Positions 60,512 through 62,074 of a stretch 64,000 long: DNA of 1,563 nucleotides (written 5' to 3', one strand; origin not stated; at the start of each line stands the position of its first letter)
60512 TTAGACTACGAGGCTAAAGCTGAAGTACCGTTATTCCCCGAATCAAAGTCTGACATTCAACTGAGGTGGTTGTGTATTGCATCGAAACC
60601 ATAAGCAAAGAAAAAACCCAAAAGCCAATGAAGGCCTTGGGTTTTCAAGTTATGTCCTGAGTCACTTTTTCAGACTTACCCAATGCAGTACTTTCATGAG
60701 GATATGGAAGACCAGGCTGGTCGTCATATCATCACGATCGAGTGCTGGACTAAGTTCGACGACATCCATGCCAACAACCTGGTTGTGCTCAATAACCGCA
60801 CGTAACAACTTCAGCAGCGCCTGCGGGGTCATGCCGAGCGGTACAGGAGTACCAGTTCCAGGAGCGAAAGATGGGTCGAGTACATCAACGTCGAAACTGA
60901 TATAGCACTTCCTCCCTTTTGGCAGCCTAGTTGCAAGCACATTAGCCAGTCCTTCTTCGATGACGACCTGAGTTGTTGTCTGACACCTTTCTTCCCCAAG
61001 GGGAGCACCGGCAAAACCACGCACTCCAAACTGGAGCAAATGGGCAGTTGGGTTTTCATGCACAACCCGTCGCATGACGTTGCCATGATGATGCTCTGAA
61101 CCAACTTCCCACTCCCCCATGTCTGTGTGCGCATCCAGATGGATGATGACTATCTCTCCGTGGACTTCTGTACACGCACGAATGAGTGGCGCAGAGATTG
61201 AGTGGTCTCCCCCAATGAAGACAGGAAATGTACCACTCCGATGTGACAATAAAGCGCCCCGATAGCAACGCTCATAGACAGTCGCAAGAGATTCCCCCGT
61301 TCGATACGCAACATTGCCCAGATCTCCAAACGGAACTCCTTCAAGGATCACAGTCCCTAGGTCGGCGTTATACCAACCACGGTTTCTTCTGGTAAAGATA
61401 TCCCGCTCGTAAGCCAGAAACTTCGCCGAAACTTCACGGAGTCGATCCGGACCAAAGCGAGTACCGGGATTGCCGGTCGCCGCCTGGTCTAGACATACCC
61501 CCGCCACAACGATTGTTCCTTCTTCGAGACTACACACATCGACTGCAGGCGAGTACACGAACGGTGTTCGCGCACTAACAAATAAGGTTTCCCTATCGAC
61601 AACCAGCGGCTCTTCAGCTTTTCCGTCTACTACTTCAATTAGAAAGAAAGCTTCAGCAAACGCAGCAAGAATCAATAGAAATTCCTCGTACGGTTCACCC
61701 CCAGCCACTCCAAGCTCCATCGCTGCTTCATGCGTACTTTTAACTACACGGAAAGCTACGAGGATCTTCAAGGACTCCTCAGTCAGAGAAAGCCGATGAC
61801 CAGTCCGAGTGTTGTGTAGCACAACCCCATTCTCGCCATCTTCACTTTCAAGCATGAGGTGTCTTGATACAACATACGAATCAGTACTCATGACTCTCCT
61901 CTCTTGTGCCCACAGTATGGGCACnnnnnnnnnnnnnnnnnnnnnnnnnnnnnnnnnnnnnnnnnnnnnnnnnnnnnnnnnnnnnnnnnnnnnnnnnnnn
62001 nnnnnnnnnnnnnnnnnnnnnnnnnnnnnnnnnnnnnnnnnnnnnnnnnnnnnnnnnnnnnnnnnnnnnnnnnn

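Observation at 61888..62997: MccB-like E1 enzyme: RRE-like N-domain plus ThiF core plus CxxC ... CxxC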

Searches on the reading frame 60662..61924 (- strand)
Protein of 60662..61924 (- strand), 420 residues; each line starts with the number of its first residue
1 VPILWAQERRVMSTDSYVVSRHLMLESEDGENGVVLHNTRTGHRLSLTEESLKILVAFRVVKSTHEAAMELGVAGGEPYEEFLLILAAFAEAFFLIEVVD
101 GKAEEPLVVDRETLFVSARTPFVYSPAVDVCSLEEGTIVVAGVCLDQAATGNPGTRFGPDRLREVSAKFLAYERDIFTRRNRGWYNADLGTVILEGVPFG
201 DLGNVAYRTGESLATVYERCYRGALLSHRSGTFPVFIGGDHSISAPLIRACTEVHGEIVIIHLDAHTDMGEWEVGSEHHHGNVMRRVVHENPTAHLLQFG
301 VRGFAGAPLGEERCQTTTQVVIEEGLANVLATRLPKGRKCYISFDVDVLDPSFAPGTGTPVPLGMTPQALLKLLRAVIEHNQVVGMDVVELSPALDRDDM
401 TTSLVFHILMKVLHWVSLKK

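Call 3: search_protein_families(library=pfam, proteins=[window:60662-61924:-], max_evalue=0.1)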
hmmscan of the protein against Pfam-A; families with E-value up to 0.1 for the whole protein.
window:60662-61924:- (420 aa): 1 family
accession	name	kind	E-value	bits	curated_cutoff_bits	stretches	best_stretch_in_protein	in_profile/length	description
PF00491.26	Arginase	-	5.6e-63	213.4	22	1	138-412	3-277/280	Arginase family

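Call 4: search_protein_families(library=ncbifam, proteins=[window:60662-61924:-], max_evalue=0.1)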
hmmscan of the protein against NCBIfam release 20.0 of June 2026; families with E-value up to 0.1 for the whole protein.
window:60662-61924:- (420 aa): 5 families
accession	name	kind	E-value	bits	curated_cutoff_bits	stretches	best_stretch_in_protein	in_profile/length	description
TIGR01230.1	agmatinase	equivalog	1.6e-53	182.1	174.3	1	131-413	8-273/275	agmatinase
NF002564.0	PRK02190.1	subfamily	5.5e-52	176.8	302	1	133-416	30-301/307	agmatinase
TIGR01227.1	hutG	equivalog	3.1e-31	108.7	229.15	1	137-413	36-306/307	formimidoylglutamase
TIGR01229.1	rocF_arginase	equivalog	3.5e-25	88.9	227.6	2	319-409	204-291/300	arginase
NF010347.0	PRK13775.1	equivalog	7.9e-07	28.6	381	1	330-408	241-319/331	formimidoylglutamase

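Call 6: search_solved_structures(query=window:60662-61924:-, max_evalue=0.001, show_alignments=1)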
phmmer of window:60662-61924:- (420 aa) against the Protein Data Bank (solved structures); distinct sequences matched with E-value up to 0.001: 72 (the best 60 are shown).
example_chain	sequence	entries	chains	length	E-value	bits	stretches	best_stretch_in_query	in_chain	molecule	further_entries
7esr_A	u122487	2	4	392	1.6e-34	122.8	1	123-410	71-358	Probable agmatinase 2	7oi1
1wog_A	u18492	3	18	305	2.5e-33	118.9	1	125-413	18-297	agmatinase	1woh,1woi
7lol_A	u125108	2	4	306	6.3e-33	117.6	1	137-417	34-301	Agmatinase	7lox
7lba_A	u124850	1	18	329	7.9e-33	117.2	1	137-417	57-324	Agmatinase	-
1gq6_A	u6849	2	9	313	3.1e-32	115.3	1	138-413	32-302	PROCLAVAMINATE AMIDINO HYDROLASE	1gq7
3nio_A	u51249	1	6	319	3.5e-31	111.8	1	118-413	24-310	Guanidinobutyrase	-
9fek_A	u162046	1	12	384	8.6e-31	110.5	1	121-413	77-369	Putative agmatinase 2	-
3lhl_A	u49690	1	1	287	6.6e-29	104.3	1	133-412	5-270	Putative agmatinase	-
3nip_A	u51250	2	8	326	6.6e-27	97.7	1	129-405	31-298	3-guanidinopropionase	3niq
4dz4_A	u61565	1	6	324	1.2e-25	93.6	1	136-413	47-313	Agmatinase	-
3m1r_A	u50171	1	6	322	9.9e-25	90.6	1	181-417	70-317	Formimidoylglutamase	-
6vsu_A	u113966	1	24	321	9.5e-23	84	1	229-411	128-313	Arginase 1, mitochondrial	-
3pzl_A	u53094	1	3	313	1.3e-21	80.3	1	130-406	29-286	Agmatine ureohydrolase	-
6vss_A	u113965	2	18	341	4.2e-21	78.6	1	136-411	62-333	Arginase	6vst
2eiv_A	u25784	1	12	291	3.7e-17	65.6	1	173-411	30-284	Arginase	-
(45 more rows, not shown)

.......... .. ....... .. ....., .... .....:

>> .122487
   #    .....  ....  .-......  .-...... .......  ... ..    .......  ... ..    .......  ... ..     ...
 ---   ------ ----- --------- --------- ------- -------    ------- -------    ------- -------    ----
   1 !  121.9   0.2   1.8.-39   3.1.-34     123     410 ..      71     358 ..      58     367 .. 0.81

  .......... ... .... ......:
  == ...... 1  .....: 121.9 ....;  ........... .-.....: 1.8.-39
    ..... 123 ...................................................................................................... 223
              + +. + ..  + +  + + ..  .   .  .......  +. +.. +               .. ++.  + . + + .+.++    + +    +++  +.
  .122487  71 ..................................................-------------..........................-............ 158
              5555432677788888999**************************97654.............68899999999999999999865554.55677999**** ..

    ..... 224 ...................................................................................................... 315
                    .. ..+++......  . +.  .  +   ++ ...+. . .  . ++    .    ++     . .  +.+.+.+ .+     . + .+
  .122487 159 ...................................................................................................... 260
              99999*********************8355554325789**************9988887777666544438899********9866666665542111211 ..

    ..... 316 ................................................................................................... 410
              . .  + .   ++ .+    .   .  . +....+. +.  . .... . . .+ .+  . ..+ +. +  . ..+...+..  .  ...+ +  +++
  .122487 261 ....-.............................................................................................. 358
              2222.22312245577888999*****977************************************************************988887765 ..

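Call 33: find_homologous_proteins(query=window:60662-61891:-, max_evalue=1e-20)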
Query window:60662-61891:- (409 aa): 1468 proteins with E <= 1e-20 among 8000 candidates; the best 120 are listed.
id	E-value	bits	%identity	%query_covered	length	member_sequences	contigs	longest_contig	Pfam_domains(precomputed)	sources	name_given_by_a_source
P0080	1.6e-273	925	100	100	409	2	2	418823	PF00491.27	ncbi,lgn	-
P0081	5.8e-242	821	89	100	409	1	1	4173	PF00491.27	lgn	-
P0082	4.7e-238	808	87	100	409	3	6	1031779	PF00491.27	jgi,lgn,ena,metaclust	metaclust:\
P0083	5.0e-238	808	86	100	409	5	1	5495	PF00491.27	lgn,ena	-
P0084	5.5e-225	765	81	100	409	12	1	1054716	PF00491.27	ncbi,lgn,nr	ncbi:arginase family protein [Candidatus Kaiserbacteria bacterium]|nr:MAG: arginase family protein [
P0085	9.0e-218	741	81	97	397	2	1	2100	PF00491.27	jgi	jgi:agmatinase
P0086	1.5e-212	724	77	100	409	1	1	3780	PF00491.27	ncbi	-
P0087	2.4e-210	717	75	100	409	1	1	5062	PF00491.27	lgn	-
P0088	3.1e-210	716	76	100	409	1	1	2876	PF00491.27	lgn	-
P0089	6.4e-201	686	72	100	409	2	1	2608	PF00491.27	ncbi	-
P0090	3.0e-166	571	63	98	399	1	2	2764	PF00491.27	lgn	-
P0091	3.4e-144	499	55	98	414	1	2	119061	PF00491.27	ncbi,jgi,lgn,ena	-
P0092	7.1e-142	491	53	100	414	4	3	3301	PF00491.27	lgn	-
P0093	2.7e-141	489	54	98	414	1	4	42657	PF00491.27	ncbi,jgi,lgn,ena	ncbi:MAG TPA: agmatinase [Candidatus Paceibacterota bacterium]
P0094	2.1e-140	486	54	99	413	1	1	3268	PF00491.27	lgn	-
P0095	3.2e-140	486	56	99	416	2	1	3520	PF00491.27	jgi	-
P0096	1.7e-139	483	54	98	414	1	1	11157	PF00491.27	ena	-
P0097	1.1e-138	481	53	98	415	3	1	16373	PF00491.27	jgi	-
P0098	6.0e-138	478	53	99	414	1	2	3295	PF00491.27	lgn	-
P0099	1.0e-137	478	54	99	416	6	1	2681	PF00491.27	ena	-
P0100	2.4e-137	476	53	98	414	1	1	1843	PF00491.27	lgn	-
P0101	3.2e-137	476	54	99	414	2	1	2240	PF00491.27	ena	-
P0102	1.2e-136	474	53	97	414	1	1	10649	PF00491.27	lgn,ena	-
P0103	2.0e-136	473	54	98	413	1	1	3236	PF00491.27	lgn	-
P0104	6.0e-136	472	53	98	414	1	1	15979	PF00491.27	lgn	-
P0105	1.0e-135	471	53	97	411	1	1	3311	PF00491.27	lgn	-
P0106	3.4e-135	469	52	98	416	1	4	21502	PF00491.27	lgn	-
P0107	4.5e-135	469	53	99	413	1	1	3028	PF00491.27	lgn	-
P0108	7.4e-135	468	51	99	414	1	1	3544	PF00491.27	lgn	-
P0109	2.1e-133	463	53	99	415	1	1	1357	PF00491.27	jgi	-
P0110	2.8e-133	463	51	98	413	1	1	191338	PF00491.27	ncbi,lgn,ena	-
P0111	8.8e-133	461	52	99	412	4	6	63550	PF00491.27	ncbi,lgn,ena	-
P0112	9.5e-133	461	52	98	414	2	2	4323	PF00491.27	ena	-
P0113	7.1e-132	458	52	98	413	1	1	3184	PF00491.27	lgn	-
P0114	2.4e-131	457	52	93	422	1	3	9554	PF00491.27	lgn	-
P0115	4.5e-130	452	51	99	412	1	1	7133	PF00491.27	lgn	-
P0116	3.8e-129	449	50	99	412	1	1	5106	PF00491.27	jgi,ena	-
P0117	4.2e-126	439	50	99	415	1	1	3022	PF00491.27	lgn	-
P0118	4.7e-126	439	61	75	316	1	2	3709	PF00491.27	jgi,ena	-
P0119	4.1e-125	436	49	99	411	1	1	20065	PF00491.27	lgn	-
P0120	2.5e-120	420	49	98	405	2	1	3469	PF00491.27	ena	-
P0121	5.2e-115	403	47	99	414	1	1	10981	PF00491.27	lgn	-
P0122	9.9e-115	402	46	98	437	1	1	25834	PF00491.27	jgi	jgi:agmatinase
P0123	5.5e-114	399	47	98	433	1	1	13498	PF00491.27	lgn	-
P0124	1.9e-113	398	47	97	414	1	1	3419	PF00491.27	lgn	-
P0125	1.8e-111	391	48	98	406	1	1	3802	PF00491.27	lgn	-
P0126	4.3e-110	387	46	98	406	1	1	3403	PF00491.27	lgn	-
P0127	4.4e-110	387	51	84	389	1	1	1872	PF00491.27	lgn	-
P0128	1.9e-102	361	45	99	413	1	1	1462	PF00491.27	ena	-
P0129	2.0e-101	358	43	97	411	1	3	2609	PF00491.27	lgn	-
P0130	4.4e-100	354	42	100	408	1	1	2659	PF00491.27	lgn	-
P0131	3.5e-97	344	43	97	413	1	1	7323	PF00491.27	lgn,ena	-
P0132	7.5e-97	343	45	97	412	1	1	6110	PF00491.27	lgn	-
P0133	1.5e-95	339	42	97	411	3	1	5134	PF00491.27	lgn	-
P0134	7.6e-95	336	85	45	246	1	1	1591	PF00491.27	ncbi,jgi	-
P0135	9.3e-95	336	43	98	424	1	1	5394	PF00491.27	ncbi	-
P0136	1.7e-94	335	42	98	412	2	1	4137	PF00491.27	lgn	-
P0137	4.8e-93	330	42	97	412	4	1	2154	PF00491.27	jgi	jgi:agmatinase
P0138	1.7e-91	325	42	99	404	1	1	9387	PF00491.27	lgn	-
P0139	3.1e-91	324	44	92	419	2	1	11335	PF00491.27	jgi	-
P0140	1.8e-88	315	42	99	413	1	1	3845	PF00491.27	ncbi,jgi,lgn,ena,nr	ncbi:arginase family protein [Patescibacteria group bacterium]|nr:arginase family protein [Patesciba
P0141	6.4e-87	310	40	99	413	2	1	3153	PF00491.27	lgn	-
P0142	1.0e-81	293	59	53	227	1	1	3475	PF00491.27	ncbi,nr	ncbi:MAG: arginase family protein [Parcubacteria group bacterium]|nr:arginase family protein [Parcub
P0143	3.1e-79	285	36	98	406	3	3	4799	PF00491.27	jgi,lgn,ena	-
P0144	6.3e-73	264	37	99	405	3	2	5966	PF00491.27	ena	-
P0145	2.2e-72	262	38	93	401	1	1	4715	PF00491.27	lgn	-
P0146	4.4e-72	261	38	93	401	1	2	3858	PF00491.27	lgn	-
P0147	6.2e-70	254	36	98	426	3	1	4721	PF00491.27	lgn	-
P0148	1.4e-63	233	35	96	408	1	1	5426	PF00491.27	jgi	-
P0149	9.6e-62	227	35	97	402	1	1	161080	PF00491.27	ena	-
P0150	8.2e-53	198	35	93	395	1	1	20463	PF00491.27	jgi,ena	jgi:agmatinase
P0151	2.2e-47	180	31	99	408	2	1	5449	PF00491.27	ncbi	-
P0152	2.6e-47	180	31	92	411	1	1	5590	PF00491.27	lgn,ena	-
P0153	3.3e-47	179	29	92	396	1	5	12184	PF00491.27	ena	-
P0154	1.3e-46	178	32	98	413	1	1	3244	PF00491.27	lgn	-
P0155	1.9e-46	177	36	67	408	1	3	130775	PF00491.27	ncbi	-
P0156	1.2e-45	174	39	67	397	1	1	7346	PF00491.27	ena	-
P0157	7.3e-43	165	37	68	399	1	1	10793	PF00491.27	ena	-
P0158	2.0e-42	164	35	71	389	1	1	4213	PF00491.27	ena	-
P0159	2.5e-42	163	37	69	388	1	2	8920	PF00491.27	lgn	-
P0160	3.0e-42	163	36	68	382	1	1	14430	PF00491.27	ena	-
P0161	4.1e-42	163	38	69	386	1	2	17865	PF00491.27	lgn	-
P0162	4.5e-41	159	31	93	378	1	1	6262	PF00491.27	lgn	-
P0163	7.1e-41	159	36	66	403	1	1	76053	PF00491.27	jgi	jgi:agmatinase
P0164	2.7e-40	157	34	72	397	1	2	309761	PF00491.27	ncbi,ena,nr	ncbi:MAG: arginase family protein [Rhodobacter sp.]|nr:arginase family protein [Rhodobacter sp.]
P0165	3.7e-40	156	30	97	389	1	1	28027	PF00491.27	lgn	-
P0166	6.4e-40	155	35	76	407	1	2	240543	PF00491.27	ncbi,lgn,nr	ncbi:MAG: arginase family protein [Deltaproteobacteria bacterium]|nr:arginase family protein [Deltap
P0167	7.1e-40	155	37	57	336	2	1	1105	PF00491.27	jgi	jgi:agmatinase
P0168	7.7e-40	155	32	73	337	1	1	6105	PF00491.27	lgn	-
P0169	1.1e-39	155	37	58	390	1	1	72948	PF00491.27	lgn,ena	-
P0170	2.8e-39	153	36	78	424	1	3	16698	PF00491.27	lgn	-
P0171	3.1e-39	153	39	66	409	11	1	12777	PF00491.27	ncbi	-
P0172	3.8e-39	153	38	58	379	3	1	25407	PF00491.27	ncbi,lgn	-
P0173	4.6e-39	153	34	72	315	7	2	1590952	PF00491.27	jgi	jgi:agmatinase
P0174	7.8e-39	152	36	66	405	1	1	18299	PF00491.27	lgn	-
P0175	1.0e-38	152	35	71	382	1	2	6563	PF00491.27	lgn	-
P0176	1.1e-38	151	37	57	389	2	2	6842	PF00491.27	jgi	-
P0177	1.5e-38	151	35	80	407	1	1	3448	PF00491.27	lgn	-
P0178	1.9e-38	151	29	93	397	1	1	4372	PF00491.27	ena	-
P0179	2.7e-38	150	37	66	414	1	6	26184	PF00491.27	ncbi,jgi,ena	-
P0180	2.9e-38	150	36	74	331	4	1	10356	PF00491.27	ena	-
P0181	3.0e-38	150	35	78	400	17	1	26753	PF00491.27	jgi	jgi:agmatinase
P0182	3.2e-38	150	35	68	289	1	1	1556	PF00491.27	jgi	jgi:agmatinase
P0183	4.0e-38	150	37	67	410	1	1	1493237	PF00491.27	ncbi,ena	-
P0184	4.7e-38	149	36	74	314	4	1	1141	PF00491.27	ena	-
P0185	6.7e-38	149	37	67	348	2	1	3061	PF00491.27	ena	-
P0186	9.7e-38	148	34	70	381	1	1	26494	PF00491.27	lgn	-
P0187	1.5e-37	148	31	80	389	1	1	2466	PF00491.27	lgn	-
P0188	1.7e-37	147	34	72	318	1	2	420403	PF00491.27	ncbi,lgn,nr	ncbi:MAG: agmatinase [Dehalococcoidia bacterium]|nr:agmatinase [Dehalococcoidia bacterium] MDW811943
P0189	1.8e-37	147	36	72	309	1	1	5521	PF00491.27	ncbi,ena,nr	ncbi:MAG: agmatinase [Deltaproteobacteria bacterium]|nr:agmatinase [Deltaproteobacteria bacterium]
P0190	3.1e-37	147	35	68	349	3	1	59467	PF00491.27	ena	-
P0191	5.5e-37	146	36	70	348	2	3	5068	PF00491.27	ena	-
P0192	1.4e-36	144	34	66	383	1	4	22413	PF00491.27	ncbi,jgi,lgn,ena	ncbi:MAG: arginase family protein [Pseudomonadota bacterium]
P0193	5.1e-36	143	36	61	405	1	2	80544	PF00491.27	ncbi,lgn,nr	ncbi:MAG: arginase family protein [Deltaproteobacteria bacterium]|nr:arginase family protein [Deltap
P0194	5.8e-36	142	33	80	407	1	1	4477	PF00491.27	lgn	-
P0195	7.1e-36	142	31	73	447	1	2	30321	PF00491.27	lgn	-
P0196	8.0e-36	142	36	67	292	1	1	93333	PF00491.27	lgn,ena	-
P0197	1.1e-35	142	32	74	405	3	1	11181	PF00491.27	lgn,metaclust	metaclust:status=active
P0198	1.1e-35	142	35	74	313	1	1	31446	PF00491.27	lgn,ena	-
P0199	1.3e-35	141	36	74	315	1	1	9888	PF00491.27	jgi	jgi:agmatinase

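Call 51: predict_structure(alignment_id=A2)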
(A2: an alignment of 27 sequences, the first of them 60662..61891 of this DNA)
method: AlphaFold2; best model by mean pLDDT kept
length: 409 residues; sequences in the alignment: 27
mean_pLDDT: 89.2   pTM: 0.77
mean pLDDT of the five models: 89.2, 89.0, 89.0, 88.5, 88.4
residues with pLDDT >= 90: 274; 70-90: 99; 50-70: 33; < 50: 3
segments of 3 or more residues with pLDDT < 50: none
pLDDT, mean of each block of 10 residues (from residue 1): 78 74 75 82 94 94 91 90 86 62 88 92 96 75 86 94 88 95 96 85 92 98 95 96 98 91 73 92 95 60 92 96 97 96 90 96 98 97 93 98 92
secondary structure, 60 per line:
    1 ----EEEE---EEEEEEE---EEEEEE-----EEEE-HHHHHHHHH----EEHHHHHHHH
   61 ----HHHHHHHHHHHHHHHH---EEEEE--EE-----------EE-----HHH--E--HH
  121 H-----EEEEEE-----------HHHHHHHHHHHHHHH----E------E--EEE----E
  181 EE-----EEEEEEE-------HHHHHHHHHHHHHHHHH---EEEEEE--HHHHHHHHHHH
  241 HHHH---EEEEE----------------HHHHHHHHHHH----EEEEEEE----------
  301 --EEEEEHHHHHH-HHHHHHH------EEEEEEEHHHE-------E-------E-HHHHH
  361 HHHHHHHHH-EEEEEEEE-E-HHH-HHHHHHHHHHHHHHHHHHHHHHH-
elements in order: E5-8 E12-18 E22-27 E33-36 H38-46 H53-60 H65-80 E84-88 E127-132 H144-158 E173-175 E180-182 E188-194 H202-218 E222-227 H230-244 E248-252 H269-279 E284-290 E303-307 H308-313 H315-321 E328-334 H356-369 E371-378 H386-408

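Call 54: fold_search(model_id=the predicted structure, library=pdb)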
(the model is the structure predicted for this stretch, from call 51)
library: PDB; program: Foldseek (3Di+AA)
matches with E <= 10: 1504; with E <= 0.001: 228
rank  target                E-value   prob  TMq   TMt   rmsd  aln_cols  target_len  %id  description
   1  1wog_A                5.0e-27  1.00  0.63  0.84   3.8       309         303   31  Crystal Structure of Agmatinase Reveals Structural Conservation and Inhibition Mechanism of the Ureohydrolase Superfam (released 2004-09-07)
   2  7lox_C                4.6e-23  1.00  0.61  0.87   3.4       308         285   28  The structure of Agmatinase from E. Coli at 3.2 A displaying guanidine in the active site (released 2021-05-12)
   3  7lba_E                4.6e-23  1.00  0.62  0.81   3.7       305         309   28  E. coli Agmatinase (released 2021-03-31)
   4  9fek_L                7.5e-23  1.00  0.62  0.67  14.0       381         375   25  Crystal structure of guanidinase from Nitrospira inopinata (released 2024-08-14)
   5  8ryi_D                8.4e-23  1.00  0.62  0.75   3.7       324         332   21  Metformin hydrolase from Aminobacter niigataensis MD1 with urea in the active site (released 2024-08-28)
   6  7lba_M                1.1e-22  1.00  0.63  0.83   7.8       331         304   27  E. coli Agmatinase (released 2021-03-31)
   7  7lba_A                1.1e-22  1.00  0.62  0.82   3.9       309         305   28  E. coli Agmatinase (released 2021-03-31)
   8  9fek_G                1.4e-22  1.00  0.62  0.67  16.2       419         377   23  Crystal structure of guanidinase from Nitrospira inopinata (released 2024-08-14)
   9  7lox_A                1.4e-22  1.00  0.60  0.85   4.1       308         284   28  The structure of Agmatinase from E. Coli at 3.2 A displaying guanidine in the active site (released 2021-05-12)
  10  9fek_A                1.5e-22  1.00  0.62  0.67  14.1       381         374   25  Crystal structure of guanidinase from Nitrospira inopinata (released 2024-08-14)
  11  8ryi_C                1.9e-22  1.00  0.61  0.73   7.8       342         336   21  Metformin hydrolase from Aminobacter niigataensis MD1 with urea in the active site (released 2024-08-28)
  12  3lhl                  2.1e-22  1.00  0.56  0.80   5.4       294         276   26  Crystal structure of a putative agmatinase from Clostridium difficile (released 2010-02-23)
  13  9fek_D                2.2e-22  1.00  0.62  0.67  14.1       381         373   24  Crystal structure of guanidinase from Nitrospira inopinata (released 2024-08-14)
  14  4dz4_B                2.5e-22  1.00  0.62  0.78   5.5       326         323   25  X-ray crystal structure of a hypothetical Agmatinase from Burkholderia thailandensis (released 2012-03-28)
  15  9fek_I                2.6e-22  1.00  0.62  0.68  14.0       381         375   24  Crystal structure of guanidinase from Nitrospira inopinata (released 2024-08-14)
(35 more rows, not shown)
